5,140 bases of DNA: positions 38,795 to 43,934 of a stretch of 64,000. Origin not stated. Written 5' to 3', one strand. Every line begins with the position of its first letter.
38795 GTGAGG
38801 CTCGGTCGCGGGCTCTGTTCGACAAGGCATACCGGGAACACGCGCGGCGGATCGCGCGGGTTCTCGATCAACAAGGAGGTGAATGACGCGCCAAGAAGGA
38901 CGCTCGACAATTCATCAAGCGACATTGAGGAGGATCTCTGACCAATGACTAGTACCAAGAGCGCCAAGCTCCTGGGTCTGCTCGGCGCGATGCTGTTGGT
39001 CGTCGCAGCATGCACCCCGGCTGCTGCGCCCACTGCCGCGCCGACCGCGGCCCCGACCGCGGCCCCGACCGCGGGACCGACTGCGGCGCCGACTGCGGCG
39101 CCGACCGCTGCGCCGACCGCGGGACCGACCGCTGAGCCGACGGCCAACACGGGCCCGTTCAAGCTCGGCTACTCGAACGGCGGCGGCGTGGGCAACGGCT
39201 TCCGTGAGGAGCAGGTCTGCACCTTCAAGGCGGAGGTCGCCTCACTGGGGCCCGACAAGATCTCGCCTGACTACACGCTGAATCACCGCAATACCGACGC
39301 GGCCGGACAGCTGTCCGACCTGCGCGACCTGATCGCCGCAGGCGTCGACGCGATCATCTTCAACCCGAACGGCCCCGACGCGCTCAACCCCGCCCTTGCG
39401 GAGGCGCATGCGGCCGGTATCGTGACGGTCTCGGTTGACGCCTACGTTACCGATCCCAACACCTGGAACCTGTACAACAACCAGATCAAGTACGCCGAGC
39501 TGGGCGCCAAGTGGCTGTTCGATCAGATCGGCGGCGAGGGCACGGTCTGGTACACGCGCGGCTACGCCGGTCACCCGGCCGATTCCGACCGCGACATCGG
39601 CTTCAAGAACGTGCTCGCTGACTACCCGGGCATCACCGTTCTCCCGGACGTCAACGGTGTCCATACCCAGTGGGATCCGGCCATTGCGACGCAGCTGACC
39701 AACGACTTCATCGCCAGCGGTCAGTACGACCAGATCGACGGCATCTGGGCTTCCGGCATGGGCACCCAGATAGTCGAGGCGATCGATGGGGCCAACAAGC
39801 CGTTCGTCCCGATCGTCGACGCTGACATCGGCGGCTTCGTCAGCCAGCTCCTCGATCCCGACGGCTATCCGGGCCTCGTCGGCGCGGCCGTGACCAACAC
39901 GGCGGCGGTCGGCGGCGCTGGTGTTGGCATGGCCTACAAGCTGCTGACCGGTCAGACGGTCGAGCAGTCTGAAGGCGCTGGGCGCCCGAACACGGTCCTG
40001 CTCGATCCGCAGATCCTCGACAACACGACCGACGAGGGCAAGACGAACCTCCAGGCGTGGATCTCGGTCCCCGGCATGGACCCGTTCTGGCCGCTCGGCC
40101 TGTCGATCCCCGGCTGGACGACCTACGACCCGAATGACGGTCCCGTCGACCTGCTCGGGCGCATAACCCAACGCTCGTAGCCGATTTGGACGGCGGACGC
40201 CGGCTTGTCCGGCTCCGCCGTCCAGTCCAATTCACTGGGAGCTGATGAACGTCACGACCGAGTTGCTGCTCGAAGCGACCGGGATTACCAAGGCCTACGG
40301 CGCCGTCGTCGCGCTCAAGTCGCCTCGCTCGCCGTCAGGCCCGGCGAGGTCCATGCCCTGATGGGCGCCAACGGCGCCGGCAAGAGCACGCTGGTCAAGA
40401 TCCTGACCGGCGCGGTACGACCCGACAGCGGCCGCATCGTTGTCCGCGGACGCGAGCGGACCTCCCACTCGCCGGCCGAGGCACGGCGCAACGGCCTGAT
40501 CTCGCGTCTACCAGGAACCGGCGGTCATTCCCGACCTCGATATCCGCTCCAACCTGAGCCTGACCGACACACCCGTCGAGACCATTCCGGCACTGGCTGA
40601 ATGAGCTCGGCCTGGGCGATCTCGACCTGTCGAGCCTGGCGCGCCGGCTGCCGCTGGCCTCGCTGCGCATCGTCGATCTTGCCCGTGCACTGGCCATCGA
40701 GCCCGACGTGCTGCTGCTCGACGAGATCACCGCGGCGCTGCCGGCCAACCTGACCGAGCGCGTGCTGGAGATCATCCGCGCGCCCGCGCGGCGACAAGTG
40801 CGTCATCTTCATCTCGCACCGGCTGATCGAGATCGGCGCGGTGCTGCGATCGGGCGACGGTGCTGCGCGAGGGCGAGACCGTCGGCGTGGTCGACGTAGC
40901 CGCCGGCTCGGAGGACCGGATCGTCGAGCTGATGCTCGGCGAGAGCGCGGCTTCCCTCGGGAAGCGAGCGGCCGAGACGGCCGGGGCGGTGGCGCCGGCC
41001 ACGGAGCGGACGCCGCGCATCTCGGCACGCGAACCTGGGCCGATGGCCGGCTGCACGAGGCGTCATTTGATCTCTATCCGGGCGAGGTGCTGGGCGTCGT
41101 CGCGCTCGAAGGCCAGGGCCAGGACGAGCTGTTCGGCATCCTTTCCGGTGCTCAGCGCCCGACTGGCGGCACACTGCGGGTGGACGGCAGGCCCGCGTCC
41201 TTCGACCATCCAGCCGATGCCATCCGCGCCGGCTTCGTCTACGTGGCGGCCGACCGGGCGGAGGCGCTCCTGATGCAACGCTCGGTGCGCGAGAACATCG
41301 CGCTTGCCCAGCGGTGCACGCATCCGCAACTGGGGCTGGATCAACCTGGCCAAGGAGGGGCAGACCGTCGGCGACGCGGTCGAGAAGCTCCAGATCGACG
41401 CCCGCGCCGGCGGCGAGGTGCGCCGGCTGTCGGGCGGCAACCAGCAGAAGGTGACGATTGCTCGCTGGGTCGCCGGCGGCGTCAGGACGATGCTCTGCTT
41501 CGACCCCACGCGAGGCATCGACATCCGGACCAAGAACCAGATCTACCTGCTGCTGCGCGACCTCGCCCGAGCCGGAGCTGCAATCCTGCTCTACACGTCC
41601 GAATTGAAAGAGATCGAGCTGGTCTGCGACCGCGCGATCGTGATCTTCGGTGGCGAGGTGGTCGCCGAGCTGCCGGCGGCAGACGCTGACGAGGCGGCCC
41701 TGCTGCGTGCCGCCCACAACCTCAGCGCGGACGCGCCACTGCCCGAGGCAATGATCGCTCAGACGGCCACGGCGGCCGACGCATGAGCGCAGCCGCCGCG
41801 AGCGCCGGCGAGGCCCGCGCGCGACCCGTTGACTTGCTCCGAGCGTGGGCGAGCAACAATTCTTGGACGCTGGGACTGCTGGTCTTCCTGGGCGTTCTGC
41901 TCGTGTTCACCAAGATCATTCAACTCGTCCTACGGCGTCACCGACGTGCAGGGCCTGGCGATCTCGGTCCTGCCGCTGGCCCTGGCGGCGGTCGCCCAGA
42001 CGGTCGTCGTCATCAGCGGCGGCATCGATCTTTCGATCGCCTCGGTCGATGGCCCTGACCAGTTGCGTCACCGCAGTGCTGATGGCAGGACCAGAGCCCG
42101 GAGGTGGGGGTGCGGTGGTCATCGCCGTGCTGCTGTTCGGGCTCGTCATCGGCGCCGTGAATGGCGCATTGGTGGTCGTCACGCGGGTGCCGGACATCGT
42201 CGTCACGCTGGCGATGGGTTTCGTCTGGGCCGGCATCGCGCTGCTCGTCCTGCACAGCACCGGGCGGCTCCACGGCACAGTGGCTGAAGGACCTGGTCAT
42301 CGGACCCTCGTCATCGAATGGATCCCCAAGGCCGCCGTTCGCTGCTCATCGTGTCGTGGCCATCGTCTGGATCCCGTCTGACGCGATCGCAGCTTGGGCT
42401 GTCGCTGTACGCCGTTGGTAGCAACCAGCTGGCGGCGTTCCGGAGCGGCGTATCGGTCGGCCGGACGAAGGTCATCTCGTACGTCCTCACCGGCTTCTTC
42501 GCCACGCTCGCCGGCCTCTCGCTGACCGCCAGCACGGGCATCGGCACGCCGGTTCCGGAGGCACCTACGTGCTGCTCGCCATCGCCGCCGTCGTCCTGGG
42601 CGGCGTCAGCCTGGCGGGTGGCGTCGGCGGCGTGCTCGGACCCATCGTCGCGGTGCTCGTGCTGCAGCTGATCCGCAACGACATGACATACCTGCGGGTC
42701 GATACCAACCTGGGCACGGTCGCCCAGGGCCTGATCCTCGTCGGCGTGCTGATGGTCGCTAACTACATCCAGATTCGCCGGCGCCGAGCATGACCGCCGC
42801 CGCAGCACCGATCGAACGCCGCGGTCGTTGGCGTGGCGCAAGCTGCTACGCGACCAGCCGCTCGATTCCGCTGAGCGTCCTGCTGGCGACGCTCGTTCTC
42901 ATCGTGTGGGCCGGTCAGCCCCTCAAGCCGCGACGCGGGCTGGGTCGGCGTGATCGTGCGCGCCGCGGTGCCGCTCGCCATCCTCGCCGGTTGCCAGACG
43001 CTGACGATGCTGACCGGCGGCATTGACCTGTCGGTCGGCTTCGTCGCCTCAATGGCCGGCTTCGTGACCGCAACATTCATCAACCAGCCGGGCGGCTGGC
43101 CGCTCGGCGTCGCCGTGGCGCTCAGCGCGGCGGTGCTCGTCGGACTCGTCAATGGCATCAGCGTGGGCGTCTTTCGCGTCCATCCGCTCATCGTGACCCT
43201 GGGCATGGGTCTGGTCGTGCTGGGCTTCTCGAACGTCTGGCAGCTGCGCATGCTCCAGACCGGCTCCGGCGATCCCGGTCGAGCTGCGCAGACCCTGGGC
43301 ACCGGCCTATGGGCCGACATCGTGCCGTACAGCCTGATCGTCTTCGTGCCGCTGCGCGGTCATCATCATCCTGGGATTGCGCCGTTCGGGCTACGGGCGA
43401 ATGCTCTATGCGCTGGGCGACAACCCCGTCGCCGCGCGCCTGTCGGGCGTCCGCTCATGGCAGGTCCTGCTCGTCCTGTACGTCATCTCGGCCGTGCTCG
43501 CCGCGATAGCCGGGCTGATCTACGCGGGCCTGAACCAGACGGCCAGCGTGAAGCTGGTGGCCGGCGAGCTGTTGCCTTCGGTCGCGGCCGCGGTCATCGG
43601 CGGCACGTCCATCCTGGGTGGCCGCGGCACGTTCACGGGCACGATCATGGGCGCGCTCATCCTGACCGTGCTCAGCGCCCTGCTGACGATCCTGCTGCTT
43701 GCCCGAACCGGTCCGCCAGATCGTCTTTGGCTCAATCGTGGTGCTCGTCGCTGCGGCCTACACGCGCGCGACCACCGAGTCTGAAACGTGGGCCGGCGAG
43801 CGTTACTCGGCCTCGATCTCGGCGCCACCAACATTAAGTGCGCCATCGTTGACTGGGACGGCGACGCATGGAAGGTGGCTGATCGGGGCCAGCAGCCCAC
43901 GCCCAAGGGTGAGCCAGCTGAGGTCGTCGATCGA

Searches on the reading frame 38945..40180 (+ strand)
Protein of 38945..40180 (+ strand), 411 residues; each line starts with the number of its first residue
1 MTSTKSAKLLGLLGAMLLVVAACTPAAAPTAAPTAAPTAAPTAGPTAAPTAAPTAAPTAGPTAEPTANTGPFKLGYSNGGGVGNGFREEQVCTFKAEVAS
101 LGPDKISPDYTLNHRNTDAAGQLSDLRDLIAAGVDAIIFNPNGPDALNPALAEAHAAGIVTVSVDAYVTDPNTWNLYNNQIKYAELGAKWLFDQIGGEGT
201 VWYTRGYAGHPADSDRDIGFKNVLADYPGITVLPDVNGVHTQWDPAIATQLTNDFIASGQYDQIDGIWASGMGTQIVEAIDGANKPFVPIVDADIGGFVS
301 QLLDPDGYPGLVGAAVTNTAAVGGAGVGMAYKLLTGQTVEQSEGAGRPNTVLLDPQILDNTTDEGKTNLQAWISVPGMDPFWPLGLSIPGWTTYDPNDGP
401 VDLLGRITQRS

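Call 86: search_protein_families(library=pfam, proteins=[window:38945-40180:+])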
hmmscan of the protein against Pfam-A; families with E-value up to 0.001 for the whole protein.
window:38945-40180:+ (411 aa): 2 families
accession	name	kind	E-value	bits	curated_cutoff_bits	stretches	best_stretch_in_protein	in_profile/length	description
PF13407.12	Peripla_BP_4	-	1.4e-41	143.2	35.1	1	83-337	9-257/258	Periplasmic binding protein domain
PF04886.17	PT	-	6.8e-09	35.6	26.2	2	25-59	2-36/36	PT disordered repeat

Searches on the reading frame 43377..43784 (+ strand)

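Call 86: search_protein_families(library=pfam, proteins=[window:43377-43784:+])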
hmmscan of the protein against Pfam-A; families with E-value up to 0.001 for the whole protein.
window:43377-43784:+ (135 aa): 1 family
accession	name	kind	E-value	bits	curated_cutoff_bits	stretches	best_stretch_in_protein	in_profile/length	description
PF02653.21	BPD_transp_2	-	1.4e-17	64.2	26.8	1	1-108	149-251/269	Branched-chain amino acid transport system / permease component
